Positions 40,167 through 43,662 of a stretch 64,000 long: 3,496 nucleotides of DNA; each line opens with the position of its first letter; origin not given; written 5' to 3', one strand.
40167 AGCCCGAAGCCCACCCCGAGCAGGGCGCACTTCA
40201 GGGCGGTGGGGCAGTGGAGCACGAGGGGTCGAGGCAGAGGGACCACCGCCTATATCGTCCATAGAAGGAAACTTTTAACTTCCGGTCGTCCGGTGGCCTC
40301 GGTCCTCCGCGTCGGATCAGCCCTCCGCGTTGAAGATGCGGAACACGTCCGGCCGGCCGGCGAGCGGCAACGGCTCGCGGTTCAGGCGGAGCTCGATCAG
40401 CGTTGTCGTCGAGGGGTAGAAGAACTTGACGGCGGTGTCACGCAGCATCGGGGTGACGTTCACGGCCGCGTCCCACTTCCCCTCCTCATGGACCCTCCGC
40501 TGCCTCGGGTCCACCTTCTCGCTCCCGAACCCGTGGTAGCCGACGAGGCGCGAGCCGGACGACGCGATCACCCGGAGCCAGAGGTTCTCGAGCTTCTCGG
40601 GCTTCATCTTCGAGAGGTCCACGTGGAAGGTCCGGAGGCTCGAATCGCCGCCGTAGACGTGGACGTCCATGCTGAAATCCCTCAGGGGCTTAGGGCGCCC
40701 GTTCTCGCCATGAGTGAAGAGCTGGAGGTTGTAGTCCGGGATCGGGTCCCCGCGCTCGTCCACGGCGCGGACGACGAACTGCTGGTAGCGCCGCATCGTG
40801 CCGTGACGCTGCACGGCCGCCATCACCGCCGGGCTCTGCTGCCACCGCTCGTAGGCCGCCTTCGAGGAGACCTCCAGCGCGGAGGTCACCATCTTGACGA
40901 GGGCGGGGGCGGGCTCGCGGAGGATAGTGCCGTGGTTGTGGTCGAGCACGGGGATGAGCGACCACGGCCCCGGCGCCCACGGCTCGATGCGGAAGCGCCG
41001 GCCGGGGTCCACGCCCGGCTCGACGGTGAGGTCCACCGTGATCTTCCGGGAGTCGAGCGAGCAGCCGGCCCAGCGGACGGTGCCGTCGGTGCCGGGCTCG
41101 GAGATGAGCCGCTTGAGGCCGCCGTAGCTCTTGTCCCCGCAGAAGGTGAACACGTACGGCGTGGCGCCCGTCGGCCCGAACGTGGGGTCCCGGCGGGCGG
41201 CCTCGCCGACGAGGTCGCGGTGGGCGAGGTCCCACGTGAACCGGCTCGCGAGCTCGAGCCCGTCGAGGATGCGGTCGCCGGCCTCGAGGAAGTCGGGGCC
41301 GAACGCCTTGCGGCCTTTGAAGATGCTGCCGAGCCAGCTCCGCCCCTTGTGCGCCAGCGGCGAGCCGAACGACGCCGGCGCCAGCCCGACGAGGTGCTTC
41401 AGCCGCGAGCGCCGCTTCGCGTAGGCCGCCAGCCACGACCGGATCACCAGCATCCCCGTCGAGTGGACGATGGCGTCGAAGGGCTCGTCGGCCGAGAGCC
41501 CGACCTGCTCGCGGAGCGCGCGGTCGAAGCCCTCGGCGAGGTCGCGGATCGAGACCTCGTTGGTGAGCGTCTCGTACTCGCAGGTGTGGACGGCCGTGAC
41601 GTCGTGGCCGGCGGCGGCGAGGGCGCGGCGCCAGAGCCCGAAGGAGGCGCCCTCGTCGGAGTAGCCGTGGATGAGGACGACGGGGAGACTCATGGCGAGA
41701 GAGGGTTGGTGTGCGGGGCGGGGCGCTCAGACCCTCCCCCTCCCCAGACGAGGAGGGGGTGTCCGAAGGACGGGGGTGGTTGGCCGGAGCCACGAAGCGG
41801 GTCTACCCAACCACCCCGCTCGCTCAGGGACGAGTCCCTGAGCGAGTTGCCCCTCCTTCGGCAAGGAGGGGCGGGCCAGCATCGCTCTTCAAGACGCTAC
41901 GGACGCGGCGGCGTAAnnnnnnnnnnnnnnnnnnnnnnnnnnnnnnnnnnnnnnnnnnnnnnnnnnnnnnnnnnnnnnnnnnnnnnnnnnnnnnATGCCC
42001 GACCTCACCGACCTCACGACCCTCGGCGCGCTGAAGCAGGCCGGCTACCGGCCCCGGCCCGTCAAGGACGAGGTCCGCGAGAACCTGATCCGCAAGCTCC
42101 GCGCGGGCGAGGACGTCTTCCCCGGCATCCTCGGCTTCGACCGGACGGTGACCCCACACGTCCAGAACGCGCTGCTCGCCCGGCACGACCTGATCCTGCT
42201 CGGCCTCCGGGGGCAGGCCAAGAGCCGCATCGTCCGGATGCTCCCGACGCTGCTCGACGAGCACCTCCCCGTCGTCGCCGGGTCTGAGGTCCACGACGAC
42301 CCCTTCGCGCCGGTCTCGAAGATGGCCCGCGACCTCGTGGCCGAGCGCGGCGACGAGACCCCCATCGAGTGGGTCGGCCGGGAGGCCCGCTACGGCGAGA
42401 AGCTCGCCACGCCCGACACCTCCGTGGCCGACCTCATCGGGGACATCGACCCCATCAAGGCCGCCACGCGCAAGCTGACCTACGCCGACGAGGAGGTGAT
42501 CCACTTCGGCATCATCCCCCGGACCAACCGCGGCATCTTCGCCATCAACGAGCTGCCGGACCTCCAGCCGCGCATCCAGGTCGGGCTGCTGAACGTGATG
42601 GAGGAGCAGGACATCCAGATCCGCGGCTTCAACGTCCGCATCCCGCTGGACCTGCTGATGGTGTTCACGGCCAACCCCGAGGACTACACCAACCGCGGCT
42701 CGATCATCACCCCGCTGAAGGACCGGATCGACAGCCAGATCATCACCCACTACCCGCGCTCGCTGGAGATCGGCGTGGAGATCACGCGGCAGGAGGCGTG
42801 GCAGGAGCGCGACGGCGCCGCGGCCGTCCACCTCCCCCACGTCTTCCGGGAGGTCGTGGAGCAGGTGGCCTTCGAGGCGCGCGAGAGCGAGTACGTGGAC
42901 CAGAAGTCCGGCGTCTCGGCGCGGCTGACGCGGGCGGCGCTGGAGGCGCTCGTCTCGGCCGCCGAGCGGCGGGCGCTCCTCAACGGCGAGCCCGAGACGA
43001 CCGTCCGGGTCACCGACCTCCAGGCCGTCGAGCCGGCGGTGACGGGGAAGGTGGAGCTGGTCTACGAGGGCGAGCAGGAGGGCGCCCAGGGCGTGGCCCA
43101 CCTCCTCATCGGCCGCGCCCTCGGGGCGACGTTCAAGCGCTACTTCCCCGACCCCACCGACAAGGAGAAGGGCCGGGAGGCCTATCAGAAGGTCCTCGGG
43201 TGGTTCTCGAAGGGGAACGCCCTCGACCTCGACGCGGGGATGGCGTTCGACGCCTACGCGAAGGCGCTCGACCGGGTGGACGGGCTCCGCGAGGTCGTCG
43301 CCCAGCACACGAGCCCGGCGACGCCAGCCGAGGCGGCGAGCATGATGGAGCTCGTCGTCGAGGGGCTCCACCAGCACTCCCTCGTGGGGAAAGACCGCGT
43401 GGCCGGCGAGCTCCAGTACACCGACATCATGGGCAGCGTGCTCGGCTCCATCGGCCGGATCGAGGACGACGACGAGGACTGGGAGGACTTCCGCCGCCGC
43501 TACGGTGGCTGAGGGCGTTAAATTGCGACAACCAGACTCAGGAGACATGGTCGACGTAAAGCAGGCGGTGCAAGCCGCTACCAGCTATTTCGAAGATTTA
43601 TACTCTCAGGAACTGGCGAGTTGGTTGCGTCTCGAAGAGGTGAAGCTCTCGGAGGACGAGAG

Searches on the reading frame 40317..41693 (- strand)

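Call 60: search_protein_families(library=pfam, proteins=[window:40317-41693:-], max_evalue=0.001)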
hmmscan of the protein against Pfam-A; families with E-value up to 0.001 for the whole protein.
window:40317-41693:- (458 aa): 1 family
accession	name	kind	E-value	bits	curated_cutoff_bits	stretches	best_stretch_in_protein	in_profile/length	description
PF00561.26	Abhydrolase_1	-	0.00055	20.1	25.8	0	4-164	2-156/245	alpha/beta hydrolase fold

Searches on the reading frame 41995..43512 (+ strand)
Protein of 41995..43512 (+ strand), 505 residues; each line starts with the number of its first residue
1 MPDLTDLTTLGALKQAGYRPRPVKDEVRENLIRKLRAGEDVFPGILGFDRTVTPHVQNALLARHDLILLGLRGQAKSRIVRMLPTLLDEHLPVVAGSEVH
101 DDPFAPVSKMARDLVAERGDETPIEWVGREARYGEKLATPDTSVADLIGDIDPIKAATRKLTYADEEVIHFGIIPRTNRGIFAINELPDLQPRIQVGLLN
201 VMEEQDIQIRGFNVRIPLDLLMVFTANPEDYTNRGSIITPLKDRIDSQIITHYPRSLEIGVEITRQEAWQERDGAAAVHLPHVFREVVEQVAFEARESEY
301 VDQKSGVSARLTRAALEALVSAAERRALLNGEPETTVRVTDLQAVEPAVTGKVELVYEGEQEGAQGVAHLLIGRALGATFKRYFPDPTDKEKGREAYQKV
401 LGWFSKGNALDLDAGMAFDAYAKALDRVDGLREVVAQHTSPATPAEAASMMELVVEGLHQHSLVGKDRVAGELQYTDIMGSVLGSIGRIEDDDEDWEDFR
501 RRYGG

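Call 60: search_protein_families(library=pfam, proteins=[window:41995-43512:+], max_evalue=0.001)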
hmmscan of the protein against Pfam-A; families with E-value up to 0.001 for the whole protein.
window:41995-43512:+ (505 aa): 3 families
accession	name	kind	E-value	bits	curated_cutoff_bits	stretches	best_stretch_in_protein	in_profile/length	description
PF07728.20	AAA_5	-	1.2e-05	25.8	22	0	132-244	27-138/139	AAA domain (dynein-related subfamily)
PF01078.27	Mg_chelatase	-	0.00016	21.6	20.3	0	170-228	98-158/207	Magnesium chelatase, subunit ChlI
PF00158.32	Sigma54_activat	-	0.00074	19.7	20.2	0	170-227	85-142/168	Sigma-54 interaction domain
